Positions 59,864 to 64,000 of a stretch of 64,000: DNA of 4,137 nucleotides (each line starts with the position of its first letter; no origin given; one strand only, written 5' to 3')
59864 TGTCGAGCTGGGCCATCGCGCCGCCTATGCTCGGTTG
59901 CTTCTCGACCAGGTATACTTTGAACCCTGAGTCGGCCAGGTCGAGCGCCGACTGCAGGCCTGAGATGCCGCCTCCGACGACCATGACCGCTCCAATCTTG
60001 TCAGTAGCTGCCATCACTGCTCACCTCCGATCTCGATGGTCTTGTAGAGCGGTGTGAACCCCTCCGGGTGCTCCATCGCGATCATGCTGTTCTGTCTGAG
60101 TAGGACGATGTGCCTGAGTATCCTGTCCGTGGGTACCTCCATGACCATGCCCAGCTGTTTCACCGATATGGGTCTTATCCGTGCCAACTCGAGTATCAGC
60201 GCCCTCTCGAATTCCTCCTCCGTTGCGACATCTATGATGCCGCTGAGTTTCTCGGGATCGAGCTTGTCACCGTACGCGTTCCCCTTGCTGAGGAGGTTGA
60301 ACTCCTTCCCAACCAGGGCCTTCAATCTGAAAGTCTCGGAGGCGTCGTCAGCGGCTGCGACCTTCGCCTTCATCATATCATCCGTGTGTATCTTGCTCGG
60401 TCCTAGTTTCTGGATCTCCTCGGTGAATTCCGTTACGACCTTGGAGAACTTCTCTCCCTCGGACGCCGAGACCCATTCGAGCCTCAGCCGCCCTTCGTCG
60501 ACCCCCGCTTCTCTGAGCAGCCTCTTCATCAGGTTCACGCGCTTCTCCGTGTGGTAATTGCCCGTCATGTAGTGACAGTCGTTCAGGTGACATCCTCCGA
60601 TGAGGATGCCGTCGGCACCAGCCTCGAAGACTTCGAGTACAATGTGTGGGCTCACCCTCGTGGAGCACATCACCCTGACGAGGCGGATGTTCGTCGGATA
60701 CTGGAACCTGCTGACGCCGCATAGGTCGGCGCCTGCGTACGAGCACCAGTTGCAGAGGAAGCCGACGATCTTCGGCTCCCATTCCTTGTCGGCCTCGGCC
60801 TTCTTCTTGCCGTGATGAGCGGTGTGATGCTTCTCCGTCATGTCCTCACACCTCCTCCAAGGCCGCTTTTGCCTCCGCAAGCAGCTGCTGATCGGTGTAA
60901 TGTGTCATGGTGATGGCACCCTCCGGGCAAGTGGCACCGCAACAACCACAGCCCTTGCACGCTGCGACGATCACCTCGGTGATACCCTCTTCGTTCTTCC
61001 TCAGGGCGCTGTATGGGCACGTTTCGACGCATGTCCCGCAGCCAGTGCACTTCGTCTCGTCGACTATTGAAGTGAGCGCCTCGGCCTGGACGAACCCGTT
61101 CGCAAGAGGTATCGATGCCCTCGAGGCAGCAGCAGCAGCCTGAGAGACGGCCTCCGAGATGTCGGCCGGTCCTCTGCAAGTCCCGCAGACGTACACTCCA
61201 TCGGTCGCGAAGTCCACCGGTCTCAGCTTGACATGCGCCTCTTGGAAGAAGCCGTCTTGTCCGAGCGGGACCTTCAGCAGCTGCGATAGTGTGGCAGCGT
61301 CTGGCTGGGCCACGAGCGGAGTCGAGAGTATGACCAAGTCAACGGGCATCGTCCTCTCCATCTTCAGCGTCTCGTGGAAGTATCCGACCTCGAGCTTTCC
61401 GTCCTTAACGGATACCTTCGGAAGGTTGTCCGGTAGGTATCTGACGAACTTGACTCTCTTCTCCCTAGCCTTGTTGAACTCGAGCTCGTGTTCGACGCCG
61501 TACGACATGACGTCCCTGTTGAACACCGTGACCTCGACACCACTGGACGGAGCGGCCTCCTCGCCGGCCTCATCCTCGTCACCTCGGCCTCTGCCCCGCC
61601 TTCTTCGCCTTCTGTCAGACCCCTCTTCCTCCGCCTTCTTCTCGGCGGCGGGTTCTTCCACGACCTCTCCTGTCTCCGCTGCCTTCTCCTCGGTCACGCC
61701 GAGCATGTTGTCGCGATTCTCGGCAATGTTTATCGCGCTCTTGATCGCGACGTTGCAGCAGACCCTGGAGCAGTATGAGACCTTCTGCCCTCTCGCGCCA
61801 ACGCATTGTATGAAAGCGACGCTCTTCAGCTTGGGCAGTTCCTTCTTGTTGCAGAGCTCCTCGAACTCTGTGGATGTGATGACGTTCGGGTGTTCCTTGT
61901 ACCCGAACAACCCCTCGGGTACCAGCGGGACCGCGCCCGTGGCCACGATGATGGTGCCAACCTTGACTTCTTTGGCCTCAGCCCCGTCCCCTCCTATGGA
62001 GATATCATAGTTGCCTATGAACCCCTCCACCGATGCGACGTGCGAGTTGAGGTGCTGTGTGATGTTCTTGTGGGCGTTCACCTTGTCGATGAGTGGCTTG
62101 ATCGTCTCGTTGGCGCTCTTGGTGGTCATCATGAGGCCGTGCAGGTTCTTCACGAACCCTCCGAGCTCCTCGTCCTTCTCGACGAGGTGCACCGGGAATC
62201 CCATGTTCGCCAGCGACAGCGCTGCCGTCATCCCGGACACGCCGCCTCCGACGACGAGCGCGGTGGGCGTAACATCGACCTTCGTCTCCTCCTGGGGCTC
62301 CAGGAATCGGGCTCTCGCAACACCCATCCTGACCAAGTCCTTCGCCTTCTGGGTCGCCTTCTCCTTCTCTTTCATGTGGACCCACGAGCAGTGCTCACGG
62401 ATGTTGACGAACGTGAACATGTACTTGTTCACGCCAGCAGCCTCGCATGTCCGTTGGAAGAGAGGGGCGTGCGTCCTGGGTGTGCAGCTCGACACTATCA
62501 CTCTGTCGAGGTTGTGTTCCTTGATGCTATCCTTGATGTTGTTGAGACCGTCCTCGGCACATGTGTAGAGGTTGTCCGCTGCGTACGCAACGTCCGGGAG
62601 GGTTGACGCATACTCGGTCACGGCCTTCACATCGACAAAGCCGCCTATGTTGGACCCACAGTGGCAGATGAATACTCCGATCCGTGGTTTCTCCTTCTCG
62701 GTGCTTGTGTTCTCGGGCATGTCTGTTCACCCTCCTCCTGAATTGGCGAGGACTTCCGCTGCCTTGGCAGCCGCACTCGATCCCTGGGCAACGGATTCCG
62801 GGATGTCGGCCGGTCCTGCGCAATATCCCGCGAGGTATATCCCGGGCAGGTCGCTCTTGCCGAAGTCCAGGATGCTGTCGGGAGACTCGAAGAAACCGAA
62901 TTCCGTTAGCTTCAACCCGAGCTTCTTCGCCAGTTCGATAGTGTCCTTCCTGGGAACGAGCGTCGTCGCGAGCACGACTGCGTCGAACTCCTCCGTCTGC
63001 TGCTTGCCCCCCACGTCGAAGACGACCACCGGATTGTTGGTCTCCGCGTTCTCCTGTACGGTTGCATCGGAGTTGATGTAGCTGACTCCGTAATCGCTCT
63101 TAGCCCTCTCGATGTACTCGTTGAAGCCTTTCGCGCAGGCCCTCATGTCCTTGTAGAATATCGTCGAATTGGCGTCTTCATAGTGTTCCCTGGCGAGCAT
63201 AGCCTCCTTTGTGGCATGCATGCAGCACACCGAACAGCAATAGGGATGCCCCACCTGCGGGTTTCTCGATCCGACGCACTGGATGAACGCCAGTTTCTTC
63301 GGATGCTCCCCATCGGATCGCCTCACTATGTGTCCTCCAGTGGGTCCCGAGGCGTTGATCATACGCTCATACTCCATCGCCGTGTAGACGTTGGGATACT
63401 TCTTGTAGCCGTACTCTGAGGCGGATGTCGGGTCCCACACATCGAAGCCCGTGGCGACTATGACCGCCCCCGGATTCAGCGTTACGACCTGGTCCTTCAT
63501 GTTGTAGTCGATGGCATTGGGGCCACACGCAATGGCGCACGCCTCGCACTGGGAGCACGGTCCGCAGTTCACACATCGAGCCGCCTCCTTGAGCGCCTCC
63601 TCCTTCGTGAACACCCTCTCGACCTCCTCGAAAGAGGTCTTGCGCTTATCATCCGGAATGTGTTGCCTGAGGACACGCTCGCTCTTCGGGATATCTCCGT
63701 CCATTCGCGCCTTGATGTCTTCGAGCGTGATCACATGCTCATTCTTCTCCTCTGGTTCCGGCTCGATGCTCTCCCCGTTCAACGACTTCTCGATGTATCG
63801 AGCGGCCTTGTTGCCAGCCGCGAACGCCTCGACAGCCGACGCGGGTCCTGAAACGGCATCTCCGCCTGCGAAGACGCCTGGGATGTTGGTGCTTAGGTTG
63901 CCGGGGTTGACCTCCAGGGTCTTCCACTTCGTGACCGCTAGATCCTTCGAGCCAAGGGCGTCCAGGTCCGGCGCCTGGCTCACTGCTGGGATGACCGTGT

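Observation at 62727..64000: Partial upstream flavoprotein: NAD(P)H-oxidoreductase-like GD motif + ferredoxin + HdrA-like FAD domain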

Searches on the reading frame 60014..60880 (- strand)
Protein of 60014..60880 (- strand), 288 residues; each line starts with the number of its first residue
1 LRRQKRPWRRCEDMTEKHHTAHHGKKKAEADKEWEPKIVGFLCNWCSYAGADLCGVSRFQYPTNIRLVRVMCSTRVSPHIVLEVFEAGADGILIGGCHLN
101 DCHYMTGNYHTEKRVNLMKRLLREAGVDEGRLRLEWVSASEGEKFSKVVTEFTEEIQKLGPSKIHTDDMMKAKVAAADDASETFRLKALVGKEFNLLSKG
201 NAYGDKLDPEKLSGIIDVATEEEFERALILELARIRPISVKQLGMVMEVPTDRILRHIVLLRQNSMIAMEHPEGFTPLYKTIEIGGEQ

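Call 6: search_protein_families(library=pfam, proteins=[window:60014-60880:-], max_evalue=0.01)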
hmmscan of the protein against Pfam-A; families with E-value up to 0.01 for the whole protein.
window:60014-60880:- (288 aa): 1 family
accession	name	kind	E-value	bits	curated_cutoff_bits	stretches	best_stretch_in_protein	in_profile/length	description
PF02662.21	FlpD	-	5.9e-53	178.5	22.3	1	38-160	1-123/123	Methyl-viologen-reducing hydrogenase, delta subunit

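Call 7: search_protein_families(library=ncbifam, proteins=[window:60014-60880:-], max_evalue=0.01)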
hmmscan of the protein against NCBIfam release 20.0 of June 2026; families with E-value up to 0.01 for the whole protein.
window:60014-60880:- (288 aa): 4 families
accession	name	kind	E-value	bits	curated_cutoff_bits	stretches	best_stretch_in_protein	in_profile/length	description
NF040770.1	hetero_SS_HdrA2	exception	9.3e-57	192.7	1100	1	27-163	639-775/777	CoB-CoM heterodisulfide reductase HdrA2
NF045873.1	F420_non_VhuD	exception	1.5e-35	122.2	215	1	35-164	1-130/132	F420-non-reducing hydrogenase iron-sulfur subunit VhuD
NF041891.1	hdrA_Methbact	equivalog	9.8e-14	50.5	1300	1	31-158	639-760/762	ferredoxin:CoB-CoM heterodisulfide reductase subunit HdrA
NF041778.1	hetero_SS_HdrA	equivalog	0.0018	16.2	1400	1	36-93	654-711/771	ferredoxin:CoB-CoM heterodisulfide reductase subunit HdrA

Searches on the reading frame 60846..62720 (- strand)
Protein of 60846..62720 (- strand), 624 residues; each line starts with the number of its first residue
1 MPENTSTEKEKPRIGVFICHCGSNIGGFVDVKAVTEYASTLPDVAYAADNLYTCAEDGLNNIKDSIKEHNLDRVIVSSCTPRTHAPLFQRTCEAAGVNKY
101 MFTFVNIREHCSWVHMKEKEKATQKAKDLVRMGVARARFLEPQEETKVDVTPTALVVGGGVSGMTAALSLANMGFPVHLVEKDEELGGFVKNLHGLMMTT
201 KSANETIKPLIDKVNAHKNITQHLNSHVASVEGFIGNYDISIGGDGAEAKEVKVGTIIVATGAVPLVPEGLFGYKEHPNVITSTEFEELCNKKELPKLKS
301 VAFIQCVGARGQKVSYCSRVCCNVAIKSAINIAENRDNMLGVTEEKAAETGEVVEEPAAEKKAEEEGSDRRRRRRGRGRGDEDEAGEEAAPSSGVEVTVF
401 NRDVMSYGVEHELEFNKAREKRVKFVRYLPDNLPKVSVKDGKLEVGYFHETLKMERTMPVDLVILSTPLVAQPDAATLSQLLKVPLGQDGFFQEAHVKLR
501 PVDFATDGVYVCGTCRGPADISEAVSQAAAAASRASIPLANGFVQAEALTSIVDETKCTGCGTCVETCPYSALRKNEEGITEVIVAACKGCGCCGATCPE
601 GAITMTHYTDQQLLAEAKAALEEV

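Call 6: search_protein_families(library=pfam, proteins=[window:60846-62720:-], max_evalue=0.01)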
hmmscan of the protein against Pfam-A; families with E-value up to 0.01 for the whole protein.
window:60846-62720:- (624 aa): 23 families
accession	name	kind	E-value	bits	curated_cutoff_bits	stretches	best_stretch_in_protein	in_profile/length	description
PF07992.20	Pyr_redox_2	-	3.9e-12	46.6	26.1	1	155-287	4-134/291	Pyridine nucleotide-disulphide oxidoreductase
PF12831.13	FAD_oxidored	-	3.4e-08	33.7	27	1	155-212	3-62/416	FAD dependent oxidoreductase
PF14697.11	Fer4_21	-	4e-08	33.7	35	1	552-605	2-59/59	4Fe-4S dicluster domain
PF00037.32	Fer4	-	5.5e-08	32.8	21.1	1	552-573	2-23/24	4Fe-4S binding domain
PF13237.11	Fer4_10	-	3.3e-07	30.6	25.5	1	552-599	3-53/53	4Fe-4S dicluster domain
PF13450.12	NAD_binding_8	-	6.8e-07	29.9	21.9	1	156-188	1-33/68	NAD(P)-binding Rossmann-like domain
PF12837.12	Fer4_6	-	7.5e-07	29.2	25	1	553-573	4-24/24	4Fe-4S binding domain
PF12838.12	Fer4_7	-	2.3e-06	28.4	27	1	557-602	1-52/52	4Fe-4S dicluster domain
PF00890.30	FAD_binding_2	-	3.5e-06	26.9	20.4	1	154-188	2-36/414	FAD binding domain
PF25160.1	LdpA_Fe-S-bd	-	1.1e-05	25.6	27.6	2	552-575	22-45/49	LdpA Fe-S cluster-binding domain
PF13187.11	Fer4_9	-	1.3e-05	25.5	27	1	557-603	1-52/52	4Fe-4S dicluster domain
PF14242.11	DUF4342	-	1.6e-05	25.3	25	0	118-171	11-64/81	Domain of unknown function (DUF4342)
PF01266.30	DAO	-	2.1e-05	24.7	27.9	1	155-188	3-37/353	FAD dependent oxidoreductase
PF12797.12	Fer4_2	-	5.1e-05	23.4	24.5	1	552-570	4-22/22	4Fe-4S binding domain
PF03486.20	HI0933_like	-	0.00014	21.8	50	1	154-187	3-36/244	HI0933-like protein Rossmann domain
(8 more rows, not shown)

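Call 7: search_protein_families(library=ncbifam, proteins=[window:60846-62720:-], max_evalue=0.01)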
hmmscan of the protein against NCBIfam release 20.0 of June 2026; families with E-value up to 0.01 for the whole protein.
window:60846-62720:- (624 aa): 123 families (the best 25 are shown)
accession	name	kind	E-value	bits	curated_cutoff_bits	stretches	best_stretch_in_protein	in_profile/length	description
NF040770.1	hetero_SS_HdrA2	exception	1.2e-156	523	1100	3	13-242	1-230/777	CoB-CoM heterodisulfide reductase HdrA2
NF041778.1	hetero_SS_HdrA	equivalog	3.2e-104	349.3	1400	3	12-242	6-237/771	ferredoxin:CoB-CoM heterodisulfide reductase subunit HdrA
NF041891.1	hdrA_Methbact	equivalog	1.2e-92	311.4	1300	3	13-241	2-227/762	ferredoxin:CoB-CoM heterodisulfide reductase subunit HdrA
NF009410.0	PRK12771.1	subfamily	1e-12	47.4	516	2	151-196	138-181/566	NAD(P)-binding protein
NF007202.0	PRK09623.1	equivalog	9.7e-11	41.9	166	1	531-607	26-102/105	3-methyl-2-oxobutanoate dehydrogenase subunit delta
TIGR02700.1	flavo_MJ0208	hypoth_equivalog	1.1e-10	41.2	251.35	1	521-605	111-196/234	dihydromethanopterin reductase (acceptor)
TIGR02179.1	PorD_KorD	subfamily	2.2e-10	40.5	60.05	1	550-606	19-75/78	2-oxoacid:acceptor oxidoreductase, delta subunit, pyruvate/2-ketoisovalerate family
NF040684.1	PorD_Arch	equivalog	2.6e-10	40.2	120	1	550-606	26-82/85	pyruvate synthase subunit PorD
TIGR01944.1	rnfB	subfamily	9.6e-10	38.3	68.7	1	546-612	103-169/190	RnfABCDGE type electron transport complex subunit B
NF045763.1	PhenlGlyoxDHPadF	equivalog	1.8e-08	34.5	150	1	548-603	23-77/78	NADH-dependent phenylglyoxylate dehydrogenase subunit delta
NF003475.0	PRK05113.1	equivalog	3.5e-08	33.5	203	1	549-610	106-167/190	electron transport complex subunit RsxB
NF005415.0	PRK06991.1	equivalog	5.2e-08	32.9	281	1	518-612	46-141/284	electron transport complex subunit RsxB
NF040864.1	HgcB_ferredoxin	equivalog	7.6e-08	32.1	99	1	550-606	8-64/93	mercury methylation ferredoxin HgcB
NF045790.1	OxalOxreddelta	equivalog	1e-07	31.5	230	1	551-606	255-309/316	oxalate oxidoreductase subunit delta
TIGR03294.1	FrhG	equivalog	2.5e-07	30.6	245.5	1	544-601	162-218/228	coenzyme F420 hydrogenase subunit gamma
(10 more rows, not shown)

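Call 8: find_encoding_contigs(protein=window:60846-62720:-, flank=10000, max_places=6)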
Protein window:60846-62720:- (624 aa): no gene with exactly this product is on record in the collection.

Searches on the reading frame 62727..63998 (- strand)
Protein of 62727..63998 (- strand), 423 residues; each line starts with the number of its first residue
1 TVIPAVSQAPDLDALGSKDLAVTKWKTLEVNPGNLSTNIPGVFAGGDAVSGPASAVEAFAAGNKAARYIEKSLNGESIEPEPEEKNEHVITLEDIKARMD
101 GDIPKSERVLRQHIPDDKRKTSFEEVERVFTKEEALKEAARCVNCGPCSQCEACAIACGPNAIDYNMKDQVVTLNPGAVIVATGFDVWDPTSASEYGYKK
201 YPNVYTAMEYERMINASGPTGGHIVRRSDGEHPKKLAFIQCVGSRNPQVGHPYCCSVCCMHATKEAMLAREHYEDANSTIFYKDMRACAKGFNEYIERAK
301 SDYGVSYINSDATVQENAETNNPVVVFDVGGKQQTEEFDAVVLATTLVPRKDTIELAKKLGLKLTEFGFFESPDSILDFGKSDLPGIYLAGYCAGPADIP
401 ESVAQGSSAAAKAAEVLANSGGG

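Call 6: search_protein_families(library=pfam, proteins=[window:62727-63998:-], max_evalue=0.01)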
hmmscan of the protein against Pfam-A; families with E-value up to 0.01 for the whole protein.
window:62727-63998:- (423 aa): 2 families
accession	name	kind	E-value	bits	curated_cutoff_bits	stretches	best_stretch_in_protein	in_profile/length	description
PF07992.20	Pyr_redox_2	-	2.8e-10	40.5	26.1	2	286-406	179-291/291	Pyridine nucleotide-disulphide oxidoreductase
PF14691.11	Fer4_20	-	0.00068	19.9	25.8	1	120-156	2-38/113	Dihydroprymidine dehydrogenase domain II, 4Fe-4S cluster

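Call 7: search_protein_families(library=ncbifam, proteins=[window:62727-63998:-], max_evalue=0.01)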
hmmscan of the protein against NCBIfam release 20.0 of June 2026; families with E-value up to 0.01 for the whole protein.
window:62727-63998:- (423 aa): 22 families
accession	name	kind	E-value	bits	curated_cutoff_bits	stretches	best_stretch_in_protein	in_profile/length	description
NF040770.1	hetero_SS_HdrA2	exception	5.7e-83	279.4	1100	1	142-418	284-561/777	CoB-CoM heterodisulfide reductase HdrA2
NF041778.1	hetero_SS_HdrA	equivalog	1.4e-58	198.5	1400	1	148-420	300-573/771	ferredoxin:CoB-CoM heterodisulfide reductase subunit HdrA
NF041891.1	hdrA_Methbact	equivalog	2.2e-56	191.5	1300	1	143-418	282-557/762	ferredoxin:CoB-CoM heterodisulfide reductase subunit HdrA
NF009410.0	PRK12771.1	subfamily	3.8e-32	111.6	516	1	2-168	374-534/566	NAD(P)-binding protein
NF009454.0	PRK12814.1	equivalog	4.8e-23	81.4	916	1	1-156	428-582/657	putative NADPH-dependent glutamate synthase small subunit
TIGR01316.1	gltA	equivalog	6.9e-19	68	471.75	2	1-71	378-447/449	NADPH-dependent glutamate synthase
NF010590.0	PRK13984.1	equivalog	3.8e-15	55.1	946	2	102-150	152-200/611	putative oxidoreductase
NF009414.0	PRK12778.1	equivalog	1e-14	53.8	1103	2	16-74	693-750/752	bifunctional dihydroorotate dehydrogenase B NAD binding subunit/NADPH-dependent glutamate synthase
TIGR03315.1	Se_ygfK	equivalog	2.7e-13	48.3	835.3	1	1-161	767-899/1012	putative selenate reductase subunit YgfK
NF009408.0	PRK12769.1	equivalog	2.7e-10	39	1003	2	107-153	192-238/659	formate-dependent uric acid utilization protein AegA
NF045663.1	diclust_near_Sec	equivalog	3e-10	38.8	530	1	22-158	203-318/759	pyridine nucleotide-disulfide oxidoreductase/dicluster-binding protein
NF009413.0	PRK12775.1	equivalog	6.9e-10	37.4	1895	1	18-75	695-756/1006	putative trifunctional 2-polyprenylphenol hydroxylase/glutamate synthase subunit beta/ferritin domain-containing protein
TIGR01318.1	gltD_gamma_fam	subfamily_domain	1e-09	37.5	482.95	2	105-154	5-54/467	glutamate synthase, small subunit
TIGR01317.1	GOGAT_sm_gam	subfamily_domain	1.7e-09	37.1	447.7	1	18-79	423-484/485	glutamate synthase small subunit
NF009409.0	PRK12770.1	subfamily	9.3e-09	34.8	343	1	18-76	296-353/360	putative glutamate synthase subunit beta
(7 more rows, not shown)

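Call 9: find_homologous_proteins(query=window:62727-63998:-, max_evalue=1e-10)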
Query window:62727-63998:- (423 aa): 6488 proteins with E <= 1e-10 among 8000 candidates; the best 120 are listed.
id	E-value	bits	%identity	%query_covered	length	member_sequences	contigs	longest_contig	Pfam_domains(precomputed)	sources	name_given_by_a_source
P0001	5.8e-220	748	96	79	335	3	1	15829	-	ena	-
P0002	1.8e-183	628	64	100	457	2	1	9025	PF07992.21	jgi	-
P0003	1.1e-161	557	59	99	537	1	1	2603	PF07992.21,PF00070.34,PF13738.13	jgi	jgi:NADPH-dependent glutamate synthase beta subunit-like oxidoreductase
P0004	4.0e-157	541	57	99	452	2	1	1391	PF07992.21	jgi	jgi:heterodisulfide reductase subunit A-like polyferredoxin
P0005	4.8e-154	531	56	99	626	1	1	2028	PF07992.21,PF00070.34,PF13738.13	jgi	jgi:heterodisulfide reductase subunit A-like polyferredoxin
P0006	1.2e-146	507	84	60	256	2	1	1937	PF07992.21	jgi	jgi:heterodisulfide reductase subunit A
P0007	1.5e-144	500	55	100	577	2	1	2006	PF07992.21,PF00070.34,PF13738.13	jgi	jgi:heterodisulfide reductase subunit A-like polyferredoxin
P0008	1.8e-139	483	71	71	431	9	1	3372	PF01266.31,PF13450.13,PF00890.31,PF07992.21,PF00037.33,PF12838.13,PF01134.29,PF12831.14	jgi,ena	-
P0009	2.8e-138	479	70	71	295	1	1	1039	PF07992.21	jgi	jgi:heterodisulfide reductase subunit A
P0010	1.1e-136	474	74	65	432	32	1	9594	PF13450.13,PF00890.31,PF07992.21,PF12837.13,PF00037.33,PF01134.29,PF12831.14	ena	-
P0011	1.2e-136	474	74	65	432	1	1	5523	PF13450.13,PF00890.31,PF07992.21,PF12837.13,PF00037.33,PF01134.29,PF12831.14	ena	-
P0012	1.6e-136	474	75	65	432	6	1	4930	PF01946.24,PF01266.31,PF13450.13,PF00890.31,PF07992.21,PF00070.34,PF00037.33,PF03486.21,PF12838.13,PF01134.29,PF12831.14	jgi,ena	-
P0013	8.2e-136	471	73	65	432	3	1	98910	PF01266.31,PF13450.13,PF00890.31,PF07992.21,PF00037.33,PF01134.29,PF12831.14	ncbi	-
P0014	1.4e-135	470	71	67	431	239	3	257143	PF01266.31,PF13450.13,PF00890.31,PF07992.21,PF12837.13,PF00037.33,PF13237.12,PF01134.29,PF12831.14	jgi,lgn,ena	-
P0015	1.7e-135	470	69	72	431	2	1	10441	PF13450.13,PF07992.21,PF00037.33,PF01134.29,PF12831.14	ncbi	-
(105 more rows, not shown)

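Call 10: find_encoding_contigs(protein=P0001, flank=10000, max_places=4)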
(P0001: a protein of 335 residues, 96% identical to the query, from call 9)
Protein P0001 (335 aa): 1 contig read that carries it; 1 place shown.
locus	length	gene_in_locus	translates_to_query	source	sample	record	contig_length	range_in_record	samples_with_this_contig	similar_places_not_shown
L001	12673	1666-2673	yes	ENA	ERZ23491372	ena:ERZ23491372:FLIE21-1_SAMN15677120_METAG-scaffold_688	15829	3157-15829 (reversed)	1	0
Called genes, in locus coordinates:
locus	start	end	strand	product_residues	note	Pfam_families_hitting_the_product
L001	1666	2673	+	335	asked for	-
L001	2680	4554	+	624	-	PF00890:FAD_binding_2 (weak), PF07992:Pyr_redox_2, PF12831:FAD_oxidored, PF13450:NAD_binding_8 (weak), PF00037:Fer4, PF12837:Fer4_6 (weak), PF12838:Fer4_7, PF14697:Fer4_21, +4 more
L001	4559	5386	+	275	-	PF02662:FlpD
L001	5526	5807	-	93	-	-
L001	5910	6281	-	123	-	-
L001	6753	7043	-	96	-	-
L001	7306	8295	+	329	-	PF13237:Fer4_10 (faint), PF12837:Fer4_6 (faint), PF25160:LdpA_Fe-S-bd (faint), PF13484:Fer4_16 (faint), PF14697:Fer4_21 (weak), PF12838:Fer4_7, PF13187:Fer4_9, PF00037:Fer4 (weak)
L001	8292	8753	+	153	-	PF02662:FlpD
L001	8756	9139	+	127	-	-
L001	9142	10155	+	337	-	PF01058:Oxidored_q6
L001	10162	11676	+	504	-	PF27537:HoxH, PF00374:NiFeSe_Hases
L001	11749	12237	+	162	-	PF01750:HycI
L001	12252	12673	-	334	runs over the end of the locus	PF00586:AIRS, PF02769:AIRS_C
